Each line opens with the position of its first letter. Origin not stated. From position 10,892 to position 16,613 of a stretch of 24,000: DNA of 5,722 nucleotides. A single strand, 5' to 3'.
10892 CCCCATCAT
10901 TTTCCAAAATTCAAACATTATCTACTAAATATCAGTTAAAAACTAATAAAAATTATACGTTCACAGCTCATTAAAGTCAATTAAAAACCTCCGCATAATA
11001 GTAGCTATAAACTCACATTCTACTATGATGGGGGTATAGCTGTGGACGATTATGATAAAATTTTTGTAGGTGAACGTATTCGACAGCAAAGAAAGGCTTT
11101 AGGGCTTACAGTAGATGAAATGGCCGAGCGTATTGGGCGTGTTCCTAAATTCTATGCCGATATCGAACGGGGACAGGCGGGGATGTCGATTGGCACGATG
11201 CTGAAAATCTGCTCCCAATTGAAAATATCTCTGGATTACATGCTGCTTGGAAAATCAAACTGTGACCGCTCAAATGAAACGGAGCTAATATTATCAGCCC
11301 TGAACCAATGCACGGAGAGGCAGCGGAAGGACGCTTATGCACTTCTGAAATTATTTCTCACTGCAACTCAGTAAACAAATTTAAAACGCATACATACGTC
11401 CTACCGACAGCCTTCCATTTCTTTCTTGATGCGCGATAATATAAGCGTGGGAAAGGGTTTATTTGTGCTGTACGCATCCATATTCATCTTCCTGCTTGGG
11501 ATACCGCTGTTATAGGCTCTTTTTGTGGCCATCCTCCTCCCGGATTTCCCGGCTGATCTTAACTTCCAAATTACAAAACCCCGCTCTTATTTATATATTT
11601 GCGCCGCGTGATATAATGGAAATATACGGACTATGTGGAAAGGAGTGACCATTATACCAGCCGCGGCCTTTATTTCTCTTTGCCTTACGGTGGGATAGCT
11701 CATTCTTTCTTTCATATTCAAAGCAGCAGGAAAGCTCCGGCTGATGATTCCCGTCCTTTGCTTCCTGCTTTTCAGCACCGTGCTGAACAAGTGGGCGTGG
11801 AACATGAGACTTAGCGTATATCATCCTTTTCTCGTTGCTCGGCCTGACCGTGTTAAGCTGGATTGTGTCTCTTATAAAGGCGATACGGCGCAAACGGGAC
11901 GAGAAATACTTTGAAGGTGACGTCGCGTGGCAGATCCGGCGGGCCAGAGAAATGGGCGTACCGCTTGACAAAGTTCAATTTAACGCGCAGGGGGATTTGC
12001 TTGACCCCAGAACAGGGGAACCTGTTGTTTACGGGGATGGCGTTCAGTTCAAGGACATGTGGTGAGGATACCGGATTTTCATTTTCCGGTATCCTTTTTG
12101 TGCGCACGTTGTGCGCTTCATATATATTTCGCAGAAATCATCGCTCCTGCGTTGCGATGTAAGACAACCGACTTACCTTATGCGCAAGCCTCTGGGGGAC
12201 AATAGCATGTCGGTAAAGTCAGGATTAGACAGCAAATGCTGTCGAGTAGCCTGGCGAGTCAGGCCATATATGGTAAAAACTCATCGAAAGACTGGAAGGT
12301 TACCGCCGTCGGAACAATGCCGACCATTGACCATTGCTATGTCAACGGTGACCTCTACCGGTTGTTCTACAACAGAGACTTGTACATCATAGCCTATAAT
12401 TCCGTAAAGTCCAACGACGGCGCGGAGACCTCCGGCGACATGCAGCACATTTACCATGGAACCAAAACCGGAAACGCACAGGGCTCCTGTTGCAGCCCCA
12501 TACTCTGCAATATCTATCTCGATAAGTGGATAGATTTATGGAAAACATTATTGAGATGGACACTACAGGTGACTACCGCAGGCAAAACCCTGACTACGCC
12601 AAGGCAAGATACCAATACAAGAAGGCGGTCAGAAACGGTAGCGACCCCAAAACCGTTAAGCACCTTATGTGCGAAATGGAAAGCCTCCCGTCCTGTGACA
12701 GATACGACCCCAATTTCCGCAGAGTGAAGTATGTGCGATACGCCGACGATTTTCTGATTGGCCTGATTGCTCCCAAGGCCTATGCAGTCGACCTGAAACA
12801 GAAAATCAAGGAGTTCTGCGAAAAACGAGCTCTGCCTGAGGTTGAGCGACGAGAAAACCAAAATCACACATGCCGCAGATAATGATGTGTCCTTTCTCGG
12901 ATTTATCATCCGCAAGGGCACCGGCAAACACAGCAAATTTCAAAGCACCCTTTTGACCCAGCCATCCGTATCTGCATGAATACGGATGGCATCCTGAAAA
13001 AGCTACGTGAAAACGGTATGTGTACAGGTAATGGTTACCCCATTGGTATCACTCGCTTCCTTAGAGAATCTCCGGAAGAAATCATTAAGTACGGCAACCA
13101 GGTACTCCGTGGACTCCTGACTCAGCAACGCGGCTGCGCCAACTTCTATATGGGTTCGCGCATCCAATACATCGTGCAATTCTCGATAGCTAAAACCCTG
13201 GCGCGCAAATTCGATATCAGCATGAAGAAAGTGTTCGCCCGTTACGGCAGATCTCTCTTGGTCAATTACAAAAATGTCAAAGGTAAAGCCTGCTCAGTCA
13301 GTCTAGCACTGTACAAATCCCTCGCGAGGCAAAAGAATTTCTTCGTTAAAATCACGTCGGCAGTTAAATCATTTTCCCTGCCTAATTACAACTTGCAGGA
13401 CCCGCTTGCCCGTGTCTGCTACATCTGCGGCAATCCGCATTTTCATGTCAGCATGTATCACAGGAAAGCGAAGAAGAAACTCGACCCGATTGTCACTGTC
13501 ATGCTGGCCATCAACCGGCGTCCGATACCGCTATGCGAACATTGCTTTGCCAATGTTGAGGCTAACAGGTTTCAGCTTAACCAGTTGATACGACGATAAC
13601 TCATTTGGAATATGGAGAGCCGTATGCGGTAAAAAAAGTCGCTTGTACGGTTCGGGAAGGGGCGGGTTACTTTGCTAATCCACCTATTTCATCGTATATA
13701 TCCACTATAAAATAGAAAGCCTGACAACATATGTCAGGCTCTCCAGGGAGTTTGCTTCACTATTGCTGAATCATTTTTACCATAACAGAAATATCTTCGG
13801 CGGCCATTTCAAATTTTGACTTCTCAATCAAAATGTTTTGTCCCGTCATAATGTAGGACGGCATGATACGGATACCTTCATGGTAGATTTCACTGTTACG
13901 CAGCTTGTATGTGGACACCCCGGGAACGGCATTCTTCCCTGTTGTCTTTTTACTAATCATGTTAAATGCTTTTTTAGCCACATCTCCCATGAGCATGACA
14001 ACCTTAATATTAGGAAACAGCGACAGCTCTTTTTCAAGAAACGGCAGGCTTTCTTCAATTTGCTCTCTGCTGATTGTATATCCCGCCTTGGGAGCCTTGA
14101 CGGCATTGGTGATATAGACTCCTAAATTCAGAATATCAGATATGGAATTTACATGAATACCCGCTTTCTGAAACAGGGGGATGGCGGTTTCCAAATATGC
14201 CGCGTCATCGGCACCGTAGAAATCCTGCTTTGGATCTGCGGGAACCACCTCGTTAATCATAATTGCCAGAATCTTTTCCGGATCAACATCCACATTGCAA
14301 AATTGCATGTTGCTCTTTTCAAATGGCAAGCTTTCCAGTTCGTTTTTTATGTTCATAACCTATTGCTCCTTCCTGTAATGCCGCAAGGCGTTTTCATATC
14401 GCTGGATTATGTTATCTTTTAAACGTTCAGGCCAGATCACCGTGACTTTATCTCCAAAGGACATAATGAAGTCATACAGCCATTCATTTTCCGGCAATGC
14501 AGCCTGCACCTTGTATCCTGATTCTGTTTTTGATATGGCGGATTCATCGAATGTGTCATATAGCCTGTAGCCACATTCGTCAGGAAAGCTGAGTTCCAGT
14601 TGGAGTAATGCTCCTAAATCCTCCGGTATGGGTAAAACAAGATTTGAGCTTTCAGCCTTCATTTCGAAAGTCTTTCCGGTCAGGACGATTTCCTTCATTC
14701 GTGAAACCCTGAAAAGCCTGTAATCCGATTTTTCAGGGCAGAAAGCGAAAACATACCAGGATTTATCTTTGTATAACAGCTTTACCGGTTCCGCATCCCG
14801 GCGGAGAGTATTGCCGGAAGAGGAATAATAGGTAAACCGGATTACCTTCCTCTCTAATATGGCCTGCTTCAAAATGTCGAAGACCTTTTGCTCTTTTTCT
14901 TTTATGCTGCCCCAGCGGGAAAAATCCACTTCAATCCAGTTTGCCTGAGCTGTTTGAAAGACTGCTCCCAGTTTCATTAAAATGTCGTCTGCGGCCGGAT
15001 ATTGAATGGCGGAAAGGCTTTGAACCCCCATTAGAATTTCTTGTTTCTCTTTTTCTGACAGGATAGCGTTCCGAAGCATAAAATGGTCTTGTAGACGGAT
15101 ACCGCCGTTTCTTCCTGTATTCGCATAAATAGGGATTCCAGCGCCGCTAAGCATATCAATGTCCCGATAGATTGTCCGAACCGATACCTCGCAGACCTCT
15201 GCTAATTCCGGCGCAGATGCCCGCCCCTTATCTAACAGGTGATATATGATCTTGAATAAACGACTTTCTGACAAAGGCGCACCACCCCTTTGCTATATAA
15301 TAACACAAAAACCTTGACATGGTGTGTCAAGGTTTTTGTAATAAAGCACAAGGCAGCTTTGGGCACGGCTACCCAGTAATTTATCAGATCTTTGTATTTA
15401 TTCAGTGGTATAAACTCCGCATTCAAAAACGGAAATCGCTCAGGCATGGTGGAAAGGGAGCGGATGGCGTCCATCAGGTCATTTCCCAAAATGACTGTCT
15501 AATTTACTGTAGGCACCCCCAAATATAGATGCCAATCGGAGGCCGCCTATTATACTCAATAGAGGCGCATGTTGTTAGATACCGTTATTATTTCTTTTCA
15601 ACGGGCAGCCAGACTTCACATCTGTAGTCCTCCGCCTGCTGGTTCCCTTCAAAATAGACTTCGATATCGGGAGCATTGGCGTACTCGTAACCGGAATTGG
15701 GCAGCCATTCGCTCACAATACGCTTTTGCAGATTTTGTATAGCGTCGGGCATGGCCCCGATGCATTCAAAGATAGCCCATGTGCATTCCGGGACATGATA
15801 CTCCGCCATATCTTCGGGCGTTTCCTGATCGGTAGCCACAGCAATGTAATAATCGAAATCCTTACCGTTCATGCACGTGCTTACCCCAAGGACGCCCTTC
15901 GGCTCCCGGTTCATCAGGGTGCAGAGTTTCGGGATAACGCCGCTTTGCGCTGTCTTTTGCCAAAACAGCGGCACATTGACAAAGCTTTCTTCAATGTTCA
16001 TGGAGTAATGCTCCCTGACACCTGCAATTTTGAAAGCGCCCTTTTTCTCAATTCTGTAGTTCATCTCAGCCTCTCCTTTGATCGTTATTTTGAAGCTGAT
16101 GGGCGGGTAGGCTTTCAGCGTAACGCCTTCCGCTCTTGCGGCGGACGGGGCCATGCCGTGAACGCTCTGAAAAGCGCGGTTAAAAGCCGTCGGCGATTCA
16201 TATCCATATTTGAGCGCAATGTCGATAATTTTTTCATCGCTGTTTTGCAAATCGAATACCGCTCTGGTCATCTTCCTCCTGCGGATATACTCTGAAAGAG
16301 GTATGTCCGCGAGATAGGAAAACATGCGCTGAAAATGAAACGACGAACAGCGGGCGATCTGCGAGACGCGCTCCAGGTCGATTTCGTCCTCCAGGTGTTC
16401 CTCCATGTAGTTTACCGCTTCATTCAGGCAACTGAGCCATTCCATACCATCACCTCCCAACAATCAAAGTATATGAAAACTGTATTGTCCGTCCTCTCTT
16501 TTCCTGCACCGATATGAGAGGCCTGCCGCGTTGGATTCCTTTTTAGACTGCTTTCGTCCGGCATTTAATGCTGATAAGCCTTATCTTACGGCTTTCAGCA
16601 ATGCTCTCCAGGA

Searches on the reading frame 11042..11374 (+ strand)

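Call 45: search_protein_families(library=pfam, proteins=[window:11042-11374:+], max_evalue=0.01)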
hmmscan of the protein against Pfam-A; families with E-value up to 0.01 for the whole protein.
window:11042-11374:+ (110 aa): 4 families
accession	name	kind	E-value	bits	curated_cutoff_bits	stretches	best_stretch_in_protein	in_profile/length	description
PF12844.13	HTH_19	-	4.8e-11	42.8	30.2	1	10-71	1-62/64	Helix-turn-helix domain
PF01381.28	HTH_3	-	2.4e-09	37.5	23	1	13-66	1-54/55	Helix-turn-helix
PF13560.12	HTH_31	-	9.3e-07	29.5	27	1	10-58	3-52/64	Helix-turn-helix domain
PF13443.12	HTH_26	-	0.0056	17.3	22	1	12-64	1-54/63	Cro/C1-type HTH DNA-binding domain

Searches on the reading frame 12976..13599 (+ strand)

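Call 46: search_protein_families(library=pfam, proteins=[window:12976-13599:+], max_evalue=0.01)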
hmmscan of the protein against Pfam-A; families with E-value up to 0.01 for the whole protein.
window:12976-13599:+ (207 aa): 1 family
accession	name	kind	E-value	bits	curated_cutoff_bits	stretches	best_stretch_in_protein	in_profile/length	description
PF01348.27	Intron_maturas2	-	5.1e-18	65.8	20.8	1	5-137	12-135/140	Type II intron maturase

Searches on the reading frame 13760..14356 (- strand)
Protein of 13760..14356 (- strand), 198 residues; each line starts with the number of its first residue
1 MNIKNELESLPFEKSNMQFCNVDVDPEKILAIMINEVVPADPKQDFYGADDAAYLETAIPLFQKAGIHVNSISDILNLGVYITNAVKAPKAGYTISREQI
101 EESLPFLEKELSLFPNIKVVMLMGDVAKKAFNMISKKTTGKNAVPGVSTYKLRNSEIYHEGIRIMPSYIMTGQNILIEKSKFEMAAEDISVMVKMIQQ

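Call 46: search_protein_families(library=pfam, proteins=[window:13760-14356:-], max_evalue=0.01)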
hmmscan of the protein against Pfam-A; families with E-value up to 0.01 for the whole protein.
window:13760-14356:- (198 aa): 1 family
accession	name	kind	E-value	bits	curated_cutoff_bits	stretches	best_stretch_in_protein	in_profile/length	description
PF03167.25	UDG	-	4.8e-06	27.1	24.3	1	74-146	44-104/141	Uracil DNA glycosylase superfamily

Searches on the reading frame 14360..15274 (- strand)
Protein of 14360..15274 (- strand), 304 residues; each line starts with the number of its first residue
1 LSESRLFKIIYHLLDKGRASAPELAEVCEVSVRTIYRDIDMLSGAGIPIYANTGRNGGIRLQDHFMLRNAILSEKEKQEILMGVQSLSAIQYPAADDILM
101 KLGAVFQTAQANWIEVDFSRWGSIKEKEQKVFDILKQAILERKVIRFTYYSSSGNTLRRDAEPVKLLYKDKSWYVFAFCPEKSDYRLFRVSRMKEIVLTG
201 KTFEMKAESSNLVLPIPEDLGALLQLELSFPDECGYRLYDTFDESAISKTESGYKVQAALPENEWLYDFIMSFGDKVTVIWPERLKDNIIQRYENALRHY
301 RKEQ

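Call 46: search_protein_families(library=pfam, proteins=[window:14360-15274:-], max_evalue=0.01)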
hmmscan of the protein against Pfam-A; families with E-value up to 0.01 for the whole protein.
window:14360-15274:- (304 aa): 9 families
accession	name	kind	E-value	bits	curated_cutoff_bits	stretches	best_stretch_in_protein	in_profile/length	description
PF13280.12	WYL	-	9.9e-22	77.2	21.8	1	131-196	2-68/70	WYL domain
PF08279.18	HTH_11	-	9e-12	45.1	25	1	5-59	1-54/55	HTH domain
PF25583.1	WCX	-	4.9e-08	33.6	23.9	1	225-297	4-76/76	WCX domain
PF08220.18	HTH_DeoR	-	4.7e-06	26.7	21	1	5-47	1-43/57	DeoR-like helix-turn-helix domain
PF19187.6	HTH_PafC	-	1.9e-05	24.9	32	1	4-93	4-100/115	PafC helix-turn-helix domain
PF12840.13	HTH_20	-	0.00013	22.3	27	1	10-47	9-47/51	Helix-turn-helix domain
PF13730.12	HTH_36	-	0.0053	17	25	0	8-47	12-54/55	Helix-turn-helix domain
PF13412.12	HTH_24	-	0.0053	16.8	21.9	1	7-42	6-41/48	Winged helix-turn-helix DNA-binding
PF13384.12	HTH_23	-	0.0095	16.2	24.6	0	3-37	4-36/50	Homeodomain-like domain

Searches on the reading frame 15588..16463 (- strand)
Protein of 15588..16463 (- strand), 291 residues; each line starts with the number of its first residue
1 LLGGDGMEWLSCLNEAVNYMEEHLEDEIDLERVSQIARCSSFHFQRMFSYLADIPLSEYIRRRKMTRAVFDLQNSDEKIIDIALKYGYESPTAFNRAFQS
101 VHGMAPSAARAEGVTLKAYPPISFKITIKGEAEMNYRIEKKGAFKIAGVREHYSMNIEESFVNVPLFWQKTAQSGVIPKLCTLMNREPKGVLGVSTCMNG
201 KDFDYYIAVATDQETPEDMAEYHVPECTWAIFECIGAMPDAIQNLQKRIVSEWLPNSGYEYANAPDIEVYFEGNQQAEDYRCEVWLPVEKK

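Call 46: search_protein_families(library=pfam, proteins=[window:15588-16463:-], max_evalue=0.01)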
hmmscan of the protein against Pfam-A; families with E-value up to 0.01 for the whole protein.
window:15588-16463:- (291 aa): 4 families
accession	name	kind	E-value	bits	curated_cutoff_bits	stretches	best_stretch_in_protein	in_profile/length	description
PF06445.20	GyrI-like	-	1.9e-25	90.3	26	1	134-288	1-154/155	GyrI-like small molecule binding domain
PF14526.11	Cass2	-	8.4e-24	84.9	27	1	137-288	1-150/150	Integron-associated effector binding protein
PF12833.13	HTH_18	-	1.7e-16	60.7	33.6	1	34-111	2-79/80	Helix-turn-helix domain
PF00165.29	HTH_AraC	-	4.5e-10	39.8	26.6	1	73-110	2-41/42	Bacterial regulatory helix-turn-helix proteins, AraC family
